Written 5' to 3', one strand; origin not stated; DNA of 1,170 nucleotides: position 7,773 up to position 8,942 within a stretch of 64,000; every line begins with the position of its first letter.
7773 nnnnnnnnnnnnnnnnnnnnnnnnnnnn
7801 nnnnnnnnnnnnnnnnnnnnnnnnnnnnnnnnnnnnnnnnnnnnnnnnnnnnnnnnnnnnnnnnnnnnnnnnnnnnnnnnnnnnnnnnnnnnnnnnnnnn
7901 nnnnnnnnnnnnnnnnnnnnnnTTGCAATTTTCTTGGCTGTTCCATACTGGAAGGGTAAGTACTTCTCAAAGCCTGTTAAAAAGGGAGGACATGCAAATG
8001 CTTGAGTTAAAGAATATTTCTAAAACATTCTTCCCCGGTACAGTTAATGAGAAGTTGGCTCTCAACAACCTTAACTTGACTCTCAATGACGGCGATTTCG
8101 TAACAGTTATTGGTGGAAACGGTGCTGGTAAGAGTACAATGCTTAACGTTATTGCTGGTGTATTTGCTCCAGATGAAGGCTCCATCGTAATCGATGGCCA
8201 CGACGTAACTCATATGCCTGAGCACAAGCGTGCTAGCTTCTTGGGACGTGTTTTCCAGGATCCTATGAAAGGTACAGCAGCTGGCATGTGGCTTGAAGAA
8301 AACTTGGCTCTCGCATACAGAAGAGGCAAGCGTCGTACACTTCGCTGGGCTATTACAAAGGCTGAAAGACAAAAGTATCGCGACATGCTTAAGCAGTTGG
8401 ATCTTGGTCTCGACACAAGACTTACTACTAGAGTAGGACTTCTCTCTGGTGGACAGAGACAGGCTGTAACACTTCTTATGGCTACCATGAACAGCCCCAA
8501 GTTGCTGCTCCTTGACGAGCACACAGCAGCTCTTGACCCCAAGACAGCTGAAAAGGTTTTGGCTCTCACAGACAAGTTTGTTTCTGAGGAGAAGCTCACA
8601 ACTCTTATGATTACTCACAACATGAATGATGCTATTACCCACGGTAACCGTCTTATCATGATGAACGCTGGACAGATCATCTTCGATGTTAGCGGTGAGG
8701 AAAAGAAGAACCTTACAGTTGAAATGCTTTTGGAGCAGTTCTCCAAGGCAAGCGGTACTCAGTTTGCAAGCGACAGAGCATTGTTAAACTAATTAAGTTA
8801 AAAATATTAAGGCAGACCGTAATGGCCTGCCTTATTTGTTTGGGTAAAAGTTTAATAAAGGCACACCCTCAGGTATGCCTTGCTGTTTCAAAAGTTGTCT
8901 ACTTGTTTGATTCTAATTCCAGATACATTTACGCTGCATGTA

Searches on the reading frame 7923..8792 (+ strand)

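Call 62: search_protein_families(library=pfam, proteins=[window:7923-8792:+], max_evalue=0.00001)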
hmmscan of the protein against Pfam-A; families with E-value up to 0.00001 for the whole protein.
window:7923-8792:+ (289 aa): 2 families
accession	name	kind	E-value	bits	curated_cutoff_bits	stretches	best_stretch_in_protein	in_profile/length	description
PF00005.33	ABC_tran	-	5.2e-29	102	25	1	47-202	1-137/137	ABC transporter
PF02463.25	SMC_N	-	3.9e-08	33.4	40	1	57-234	24-199/220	RecF/RecN/SMC N terminal domain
